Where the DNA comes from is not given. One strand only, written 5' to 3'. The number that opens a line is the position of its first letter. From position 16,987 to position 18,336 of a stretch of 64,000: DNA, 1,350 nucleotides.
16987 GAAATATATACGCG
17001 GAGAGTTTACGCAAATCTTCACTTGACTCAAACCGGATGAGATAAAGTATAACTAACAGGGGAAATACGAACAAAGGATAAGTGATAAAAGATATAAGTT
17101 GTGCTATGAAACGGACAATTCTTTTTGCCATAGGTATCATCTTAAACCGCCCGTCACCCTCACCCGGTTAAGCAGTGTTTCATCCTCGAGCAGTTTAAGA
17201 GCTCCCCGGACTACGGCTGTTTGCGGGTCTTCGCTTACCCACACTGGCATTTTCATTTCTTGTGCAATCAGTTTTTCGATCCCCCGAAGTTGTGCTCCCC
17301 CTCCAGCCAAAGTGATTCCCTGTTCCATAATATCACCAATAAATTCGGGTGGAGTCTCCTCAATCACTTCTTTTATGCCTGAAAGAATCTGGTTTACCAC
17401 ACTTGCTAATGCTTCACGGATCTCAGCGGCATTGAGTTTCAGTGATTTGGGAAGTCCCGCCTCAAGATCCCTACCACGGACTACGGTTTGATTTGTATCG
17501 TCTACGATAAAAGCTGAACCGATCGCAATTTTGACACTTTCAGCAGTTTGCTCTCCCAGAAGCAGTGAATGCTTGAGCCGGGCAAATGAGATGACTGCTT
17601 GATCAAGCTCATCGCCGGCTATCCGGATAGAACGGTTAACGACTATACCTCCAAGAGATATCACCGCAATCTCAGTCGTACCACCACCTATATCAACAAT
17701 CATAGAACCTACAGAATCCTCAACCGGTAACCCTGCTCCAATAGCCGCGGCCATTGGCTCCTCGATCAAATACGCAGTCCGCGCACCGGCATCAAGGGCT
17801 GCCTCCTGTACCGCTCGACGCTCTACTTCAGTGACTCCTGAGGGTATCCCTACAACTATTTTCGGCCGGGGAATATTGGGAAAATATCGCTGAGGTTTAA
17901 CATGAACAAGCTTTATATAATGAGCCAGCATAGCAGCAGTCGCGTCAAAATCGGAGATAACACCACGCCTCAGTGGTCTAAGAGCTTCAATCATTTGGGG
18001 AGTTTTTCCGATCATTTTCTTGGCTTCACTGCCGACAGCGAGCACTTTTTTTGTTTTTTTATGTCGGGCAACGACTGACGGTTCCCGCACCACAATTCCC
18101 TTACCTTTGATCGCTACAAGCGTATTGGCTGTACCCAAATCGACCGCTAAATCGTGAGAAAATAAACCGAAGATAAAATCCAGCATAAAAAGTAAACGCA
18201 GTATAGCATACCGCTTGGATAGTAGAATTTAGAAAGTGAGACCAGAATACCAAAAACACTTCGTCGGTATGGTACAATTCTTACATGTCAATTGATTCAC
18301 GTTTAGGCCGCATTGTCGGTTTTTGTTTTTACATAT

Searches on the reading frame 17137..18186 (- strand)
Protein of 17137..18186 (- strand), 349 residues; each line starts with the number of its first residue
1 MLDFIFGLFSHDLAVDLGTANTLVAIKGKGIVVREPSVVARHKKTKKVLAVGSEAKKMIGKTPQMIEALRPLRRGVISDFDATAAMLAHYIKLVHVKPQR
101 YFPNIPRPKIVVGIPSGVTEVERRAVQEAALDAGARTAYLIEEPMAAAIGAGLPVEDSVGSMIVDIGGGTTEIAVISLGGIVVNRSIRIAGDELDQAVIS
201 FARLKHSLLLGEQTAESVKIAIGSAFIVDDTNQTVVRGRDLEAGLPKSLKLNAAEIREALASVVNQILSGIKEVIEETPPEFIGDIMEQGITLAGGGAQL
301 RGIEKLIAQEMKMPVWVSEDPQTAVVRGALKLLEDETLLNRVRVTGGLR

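Call 77: search_protein_families(library=pfam, proteins=[window:17137-18186:-], max_evalue=0.0001)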
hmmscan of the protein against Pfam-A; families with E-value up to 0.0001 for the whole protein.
window:17137-18186:- (349 aa): 6 families
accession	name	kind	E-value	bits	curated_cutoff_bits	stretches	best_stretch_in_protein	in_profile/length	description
PF06723.19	MreB_Mbl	-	4.2e-131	437.1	27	1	11-338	2-324/327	MreB/Mbl protein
PF14450.12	FtsA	-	2.7e-13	50.8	31.8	1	163-323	2-122/127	Cell division protein FtsA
PF00012.26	HSP70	-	3.6e-10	39.1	20.6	1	109-203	135-235/599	Hsp70 protein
PF00022.25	Actin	-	9.5e-08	31.5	27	1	36-201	31-186/410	Actin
PF25216.1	Volactin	-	3.8e-06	27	35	1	40-330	50-318/321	Volactin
PF11104.14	PilM_2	-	5.4e-05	22.7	27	0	290-319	277-306/340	Type IV pilus assembly protein PilM;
